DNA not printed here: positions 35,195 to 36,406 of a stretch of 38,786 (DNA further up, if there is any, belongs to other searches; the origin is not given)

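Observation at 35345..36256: DUF35 scaffold domain fused in frame to a guanylate-kinase-fold domain, as the last gene of a thiolase/HMG-CoA-synthase cluster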

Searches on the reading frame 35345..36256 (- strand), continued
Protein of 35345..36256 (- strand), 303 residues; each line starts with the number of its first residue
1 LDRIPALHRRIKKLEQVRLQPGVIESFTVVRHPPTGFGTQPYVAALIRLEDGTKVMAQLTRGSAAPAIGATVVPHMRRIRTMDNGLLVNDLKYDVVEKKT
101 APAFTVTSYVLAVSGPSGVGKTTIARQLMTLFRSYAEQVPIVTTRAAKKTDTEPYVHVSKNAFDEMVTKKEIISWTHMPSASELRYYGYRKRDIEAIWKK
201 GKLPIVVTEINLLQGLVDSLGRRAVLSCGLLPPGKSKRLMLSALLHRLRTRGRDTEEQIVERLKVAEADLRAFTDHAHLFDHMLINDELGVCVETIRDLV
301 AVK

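Call 10: find_encoding_contigs(protein=P0014, flank=10000, max_places=2)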
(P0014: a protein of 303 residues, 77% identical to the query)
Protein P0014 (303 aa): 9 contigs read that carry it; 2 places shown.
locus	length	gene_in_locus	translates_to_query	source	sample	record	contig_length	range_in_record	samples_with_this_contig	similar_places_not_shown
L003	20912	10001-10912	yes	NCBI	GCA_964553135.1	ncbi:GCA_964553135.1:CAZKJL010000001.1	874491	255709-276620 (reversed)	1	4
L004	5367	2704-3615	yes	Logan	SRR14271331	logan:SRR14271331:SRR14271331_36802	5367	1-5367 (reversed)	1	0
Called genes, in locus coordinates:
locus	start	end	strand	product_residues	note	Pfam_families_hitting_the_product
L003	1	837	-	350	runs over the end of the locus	PF13439:Glyco_transf_4, PF13579:Glyco_trans_4_4 (weak), PF20706:GT4-conflict (weak), PF00534:Glycos_transf_1, PF13692:Glyco_trans_1_4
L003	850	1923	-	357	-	PF01073:3Beta_HSD, PF01370:Epimerase, PF02719:Polysacc_synt_2, PF04321:RmlD_sub_bind, PF07993:NAD_binding_4, PF16363:GDP_Man_Dehyd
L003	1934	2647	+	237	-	PF00483:NTP_transferase, PF12804:NTP_transf_3 (weak)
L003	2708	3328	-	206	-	PF05638:T6SS_HCP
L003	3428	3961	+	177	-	PF00293:NUDIX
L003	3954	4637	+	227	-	PF01255:Prenyltransf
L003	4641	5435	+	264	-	PF00288:GHMP_kinases_N (weak)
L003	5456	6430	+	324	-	PF22700:MVD-like_N, PF00288:GHMP_kinases_N (weak), PF18376:MDD_C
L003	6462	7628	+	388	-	PF00368:HMG-CoA_red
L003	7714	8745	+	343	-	PF08541:ACP_syn_III_C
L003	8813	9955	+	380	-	PF00108:Thiolase_N, PF00109:ketoacyl-synt (weak), PF08545:ACP_syn_III (weak), PF02803:Thiolase_C, PF22691:Thiolase_C_1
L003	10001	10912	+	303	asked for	PF01796:OB_ChsH2_C, PF13401:AAA_22 (faint), PF00625:Guanylate_kin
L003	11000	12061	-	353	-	PF13439:Glyco_transf_4, PF13579:Glyco_trans_4_4 (weak), PF20706:GT4-conflict, PF00534:Glycos_transf_1, PF13692:Glyco_trans_1_4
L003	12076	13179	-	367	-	PF13439:Glyco_transf_4, PF20706:GT4-conflict, PF00534:Glycos_transf_1, PF13692:Glyco_trans_1_4, PF13524:Glyco_trans_1_2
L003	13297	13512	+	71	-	-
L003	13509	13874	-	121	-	PF10066:DUF2304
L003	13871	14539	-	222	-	PF00535:Glycos_transf_2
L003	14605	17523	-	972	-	-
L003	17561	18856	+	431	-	PF00155:Aminotran_1_2, PF00266:Aminotran_5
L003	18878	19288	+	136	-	PF01592:NifU_N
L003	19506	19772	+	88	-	-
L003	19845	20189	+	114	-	-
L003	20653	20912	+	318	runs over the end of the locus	PF02729:OTCace_N, PF00185:OTCace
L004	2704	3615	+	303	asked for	PF01796:OB_ChsH2_C, PF13401:AAA_22 (faint), PF00625:Guanylate_kin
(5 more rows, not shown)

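Call 11: search_protein_families(library=ncbifam, proteins=[L003:4641-5435:+, L003:5456-6430:+, L003:3428-3961:+, L001:1782-2588:+, L001:2601-3566:-, L001:3629-4606:-, L001:4603-5592:-, L001:6803-7573:+], max_evalue=0.01)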
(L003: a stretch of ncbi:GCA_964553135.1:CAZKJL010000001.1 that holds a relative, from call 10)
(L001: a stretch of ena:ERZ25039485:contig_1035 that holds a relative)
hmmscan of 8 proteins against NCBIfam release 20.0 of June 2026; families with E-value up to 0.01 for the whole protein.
L003:4641-5435:+ (264 aa): 9 families
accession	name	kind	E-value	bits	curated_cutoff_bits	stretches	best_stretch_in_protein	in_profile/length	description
TIGR00549.1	mevalon_kin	equivalog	9.4e-24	84.3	163.05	1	8-263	1-276/276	mevalonate kinase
NF003036.0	PRK03926.1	equivalog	1.2e-15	57.4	403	1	5-263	3-266/302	mevalonate kinase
NF040656.1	GHMP_GYDIA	hypoth_equivalog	8.9e-07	28.4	225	1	8-61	4-55/299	GYDIA family GHMP kinase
TIGR00191.1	thrB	equivalog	9.7e-05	21.3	168.25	1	80-106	79-106/304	homoserine kinase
TIGR01220.1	Pmev_kin_Gr_pos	equivalog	0.00021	20.5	165.7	0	7-83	4-81/358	phosphomevalonate kinase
NF003472.0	PRK05101.1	equivalog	0.00033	19.7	499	1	33-108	62-140/382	galactokinase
NF003006.0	PRK03817.1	equivalog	0.00058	18.9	443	1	49-106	55-113/352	galactokinase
TIGR01920.1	Shik_kin_archae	equivalog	0.0028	17.1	126.85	1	69-106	57-95/266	shikimate kinase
NF001816.0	PRK00555.1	equivalog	0.0058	15.6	509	0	60-111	70-122/363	galactokinase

L003:5456-6430:+ (324 aa): 10 families
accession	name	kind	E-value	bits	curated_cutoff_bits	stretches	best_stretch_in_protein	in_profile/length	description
TIGR01240.1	mevDPdecarb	equivalog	4.8e-56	190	171.35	1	3-301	2-297/305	diphosphomevalonate decarboxylase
NF040704.1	IPP_alt_MvaD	equivalog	1.5e-32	113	475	1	4-302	4-295/323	phosphomevalonate decarboxylase MvaD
NF040848.1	mev_kinase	equivalog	2.7e-10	39.8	440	1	107-305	107-302/323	mevalonate-3-kinase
NF040847.1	mev_decarb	equivalog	3e-09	36.5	560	1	105-297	132-324/350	bisphosphomevalonate decarboxylase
TIGR00549.1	mevalon_kin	equivalog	5.9e-08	32.5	163.05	1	55-141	42-127/276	mevalonate kinase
TIGR01920.1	Shik_kin_archae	equivalog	1.8e-05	24.2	126.85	1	89-136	64-111/266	shikimate kinase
NF003036.0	PRK03926.1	equivalog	4.9e-05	22.6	403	1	80-140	61-121/302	mevalonate kinase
NF003006.0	PRK03817.1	equivalog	0.0002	20.4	443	0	88-139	81-132/352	galactokinase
TIGR00191.1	thrB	equivalog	0.00023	20.1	168.25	1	89-184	75-173/304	homoserine kinase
NF002288.1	PRK01212.1-4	equivalog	0.00024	20.2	194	1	85-158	70-149/303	homoserine kinase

L003:3428-3961:+ (177 aa): 5 families
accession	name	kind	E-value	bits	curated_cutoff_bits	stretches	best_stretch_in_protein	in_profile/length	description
NF002995.0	PRK03759.1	equivalog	1.8e-45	154.9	127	1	4-167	5-166/185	isopentenyl-diphosphate Delta-isomerase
TIGR02150.1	IPP_isom_1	equivalog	1.6e-35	122.3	105.8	1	8-167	1-156/159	isopentenyl-diphosphate delta-isomerase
NF041653.1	Nud_hyd_Meth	equivalog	1.7e-09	37.7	300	1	27-170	21-157/170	Nudix hydrolase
NF011922.0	PRK15393.1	equivalog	0.00073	19.2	152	1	33-147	37-143/182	NUDIX hydrolase YfcD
NF006961.0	PRK09438.1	equivalog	0.009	15.5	103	0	37-148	11-126/151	dihydroneopterin triphosphate diphosphatase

L001:1782-2588:+ (268 aa): 7 families
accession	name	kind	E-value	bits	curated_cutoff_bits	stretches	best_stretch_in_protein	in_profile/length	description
TIGR00549.1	mevalon_kin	equivalog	8.1e-22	78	163.05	1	11-265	1-274/276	mevalonate kinase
NF003036.0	PRK03926.1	equivalog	1.8e-13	50.3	403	1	9-265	4-265/302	mevalonate kinase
NF040656.1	GHMP_GYDIA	hypoth_equivalog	2.6e-05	23.6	225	1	10-54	3-46/299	GYDIA family GHMP kinase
TIGR00191.1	thrB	equivalog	4.9e-05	22.3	168.25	1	29-109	20-105/304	homoserine kinase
TIGR01920.1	Shik_kin_archae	equivalog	0.00012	21.6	126.85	1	65-113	50-98/266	shikimate kinase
NF003472.0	PRK05101.1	equivalog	0.0037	16.3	499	1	61-112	89-140/382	galactokinase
NF003006.0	PRK03817.1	equivalog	0.0054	15.8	443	1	47-113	50-116/352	galactokinase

L001:2601-3566:- (321 aa): 0 families

L001:3629-4606:- (325 aa): 6 families
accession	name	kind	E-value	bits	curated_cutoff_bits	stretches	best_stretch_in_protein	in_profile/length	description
TIGR01240.1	mevDPdecarb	equivalog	6.9e-55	186.2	171.35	1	6-299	2-301/305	diphosphomevalonate decarboxylase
NF040704.1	IPP_alt_MvaD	equivalog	6.6e-49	166.7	475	1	4-306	1-305/323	phosphomevalonate decarboxylase MvaD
NF040848.1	mev_kinase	equivalog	3.7e-17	62.3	440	1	13-301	14-304/323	mevalonate-3-kinase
NF040847.1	mev_decarb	equivalog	2.8e-07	30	560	1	14-286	45-319/350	bisphosphomevalonate decarboxylase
TIGR01920.1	Shik_kin_archae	equivalog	4.8e-05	22.8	126.85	1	57-132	35-113/266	shikimate kinase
TIGR00549.1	mevalon_kin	equivalog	0.0065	16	163.05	0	64-135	55-127/276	mevalonate kinase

L001:4603-5592:- (329 aa): 20 families
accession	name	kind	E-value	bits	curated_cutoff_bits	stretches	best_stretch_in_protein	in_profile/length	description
NF003036.0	PRK03926.1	equivalog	3.9e-69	233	403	1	9-316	2-287/302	mevalonate kinase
TIGR00549.1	mevalon_kin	equivalog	2.4e-61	207.7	163.05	1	13-294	1-275/276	mevalonate kinase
TIGR01220.1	Pmev_kin_Gr_pos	equivalog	4.5e-27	95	165.7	3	177-299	204-332/358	phosphomevalonate kinase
NF040957.1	Arch_PMK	equivalog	5.4e-21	75.4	500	1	11-298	2-289/316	phosphomevalonate kinase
NF001816.0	PRK00555.1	equivalog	4.5e-15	55.5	509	2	230-311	257-339/363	galactokinase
NF003006.0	PRK03817.1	equivalog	3.4e-14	52.6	443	2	206-310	223-327/352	galactokinase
TIGR00131.1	gal_kin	equivalog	1e-13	51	226.65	2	218-310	271-364/388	galactokinase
TIGR00191.1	thrB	equivalog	1.8e-13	50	168.25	1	56-180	32-154/304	homoserine kinase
NF049969.1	GlMnHpPKinHddA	equivalog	5.1e-13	49.2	600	1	92-318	89-326/338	D-glycero-D-manno-heptose 7-phosphate kinase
NF003705.0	PRK05322.1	equivalog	4.1e-09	35.7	385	1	231-316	282-369/388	galactokinase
NF003472.0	PRK05101.1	equivalog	2.2e-08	33.5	499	2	7-140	19-152/382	galactokinase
NF002288.1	PRK01212.1-4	equivalog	7.9e-08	31.7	194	1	82-310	59-280/303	homoserine kinase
TIGR01920.1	Shik_kin_archae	equivalog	8.1e-07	28.7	126.85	1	59-316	29-264/266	shikimate kinase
NF040725.1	panto_kin_Meth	equivalog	8.3e-06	25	380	1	102-177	87-160/286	pantoate kinase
NF040656.1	GHMP_GYDIA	hypoth_equivalog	1.5e-05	24.3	225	1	12-178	3-164/299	GYDIA family GHMP kinase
NF040704.1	IPP_alt_MvaD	equivalog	0.0026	16.9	475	1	101-142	87-128/323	phosphomevalonate decarboxylase MvaD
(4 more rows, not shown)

L001:6803-7573:+ (256 aa): 7 families
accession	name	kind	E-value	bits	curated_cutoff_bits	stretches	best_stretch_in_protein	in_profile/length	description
TIGR02067.1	his_9_HisN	equivalog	7.1e-43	146.9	275.15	1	8-245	8-243/252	histidinol-phosphatase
NF009321.0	PRK12676.1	equivalog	2.4e-39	135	264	1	30-234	37-239/264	bifunctional fructose-bisphosphatase/inositol-phosphate phosphatase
NF008027.1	PRK10757.1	equivalog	2.2e-34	118.6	332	1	4-228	7-234/267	inositol-1-monophosphatase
TIGR01331.1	bisphos_cysQ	equivalog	1.8e-31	109.6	228.8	1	1-234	1-237/250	3'(2'),5'-bisphosphate nucleotidase CysQ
NF008182.0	PRK10931.1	equivalog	2.4e-19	69.4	379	1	1-238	1-237/246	3'(2'),5'-bisphosphate nucleotidase CysQ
NF010678.0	PRK14076.1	equivalog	1.1e-16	60.9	493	1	43-253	49-283/570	bifunctional NADP phosphatase/NAD kinase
TIGR01330.1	bisphos_HAL2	equivalog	1.1e-06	27.8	267.05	0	201-230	292-321/359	3'(2'),5'-bisphosphate nucleotidase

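Call 22: find_related_loci(query=A1, collection=genome_contigs, flank=10000)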
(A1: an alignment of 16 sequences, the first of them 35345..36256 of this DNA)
Query A1 (303 aa) in genome_contigs; peptide patterns used: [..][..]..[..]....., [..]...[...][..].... (x = any residue, [..] = any of these).
600 stretches matched a pattern (row limit reached: there are more); 88 encode a relative of the query (tblastn E <= 1e-3); the best 80 are kept; 80 distinct loci.
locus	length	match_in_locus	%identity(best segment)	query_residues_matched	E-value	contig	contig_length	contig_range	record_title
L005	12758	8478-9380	86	1-301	2e-180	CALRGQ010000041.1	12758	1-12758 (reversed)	MAG: Candidatus Peribacteria bacterium isolate AH-03may19-31 genome assembly, contig: AH-03may19-C9362, whole genome sho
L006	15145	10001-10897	75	1-299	5e-155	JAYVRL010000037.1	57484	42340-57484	MAG: Candidatus Peribacteria bacterium isolate GL73_DN_concoct_161 GL73_DN_concoct_161_36, whole genome shotgun sequence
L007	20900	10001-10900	65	1-300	3e-135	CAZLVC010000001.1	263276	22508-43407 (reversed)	MAG TPA_asm: uncultured Candidatus Peribacteria bacterium isolate SRP150892_co2_147 genome assembly, contig: NODE_17_len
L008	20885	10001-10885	49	5-300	2e-89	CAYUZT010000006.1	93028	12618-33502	MAG TPA_asm: uncultured Candidatus Peribacteria bacterium isolate SRP178908_co1_310 genome assembly, contig: NODE_103_le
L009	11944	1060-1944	50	5-300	2e-87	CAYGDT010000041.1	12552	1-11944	MAG TPA_asm: uncultured Candidatus Peribacteria bacterium isolate ERP113451_co3_32 genome assembly, contig: NODE_4041_le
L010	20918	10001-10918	50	1-302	2e-87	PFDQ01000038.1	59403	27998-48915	MAG: Candidatus Peregrinibacteria bacterium CG10_big_fil_rev_8_21_14_0_10_42_8 CG10_8_21_14_0.10_scaffold_805_c, whole g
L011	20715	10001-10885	48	5-297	2e-87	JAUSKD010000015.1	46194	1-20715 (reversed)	MAG: Candidatus Peribacter sp. isolate E14_metabat.bin.351 E14_k141_63868, whole genome shotgun sequence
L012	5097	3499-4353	49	5-289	3e-86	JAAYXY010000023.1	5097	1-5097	MAG: Candidatus Peribacteria bacterium isolate AS06rmzACSIP_191 166475_AS06, whole genome shotgun sequence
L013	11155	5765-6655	48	1-297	3e-83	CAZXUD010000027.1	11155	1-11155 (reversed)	MAG TPA_asm: uncultured Candidatus Peribacteria bacterium isolate binchicken_co105_49 genome assembly, contig: NODE_7566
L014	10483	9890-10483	43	1-202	6e-47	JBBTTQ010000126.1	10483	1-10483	MAG: Patescibacteria group bacterium isolate H52-bin023_1 H52_bin023_1_000000000126, whole genome shotgun sequence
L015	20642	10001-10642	27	69-301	6e-19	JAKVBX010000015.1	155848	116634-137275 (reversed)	MAG: Phycisphaerales bacterium isolate ALOHA_ZT_39 ZT-Phycisphaerales-9_15, whole genome shotgun sequence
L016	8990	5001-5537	32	110-300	2e-16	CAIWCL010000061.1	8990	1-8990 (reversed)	uncultured bacterium isolate ErkenSummer_bin-2794 genome assembly, contig: bin-2794:061/393, whole genome shotgun sequen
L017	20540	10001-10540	31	102-293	3e-16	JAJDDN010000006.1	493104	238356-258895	MAG: Phycisphaerales bacterium isolate OFTM189 OFTM189_5, whole genome shotgun sequence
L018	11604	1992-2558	31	100-300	4e-16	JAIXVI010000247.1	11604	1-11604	MAG: Planctomycetaceae bacterium isolate D1_MAG_00057 pond_D1_MAG_00057_000000000204, whole genome shotgun sequence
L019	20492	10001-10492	30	110-289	8e-16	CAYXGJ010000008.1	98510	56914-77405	MAG TPA_asm: uncultured Thermodesulfatator sp. isolate SRP104967_co1_29 genome assembly, contig: NODE_46_length_98510_co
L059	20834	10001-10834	24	32-303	4e-8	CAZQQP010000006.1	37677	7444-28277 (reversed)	MAG TPA_asm: uncultured Planctomycetaceae bacterium isolate SRP185896_co2_423 genome assembly, contig: NODE_400_length_3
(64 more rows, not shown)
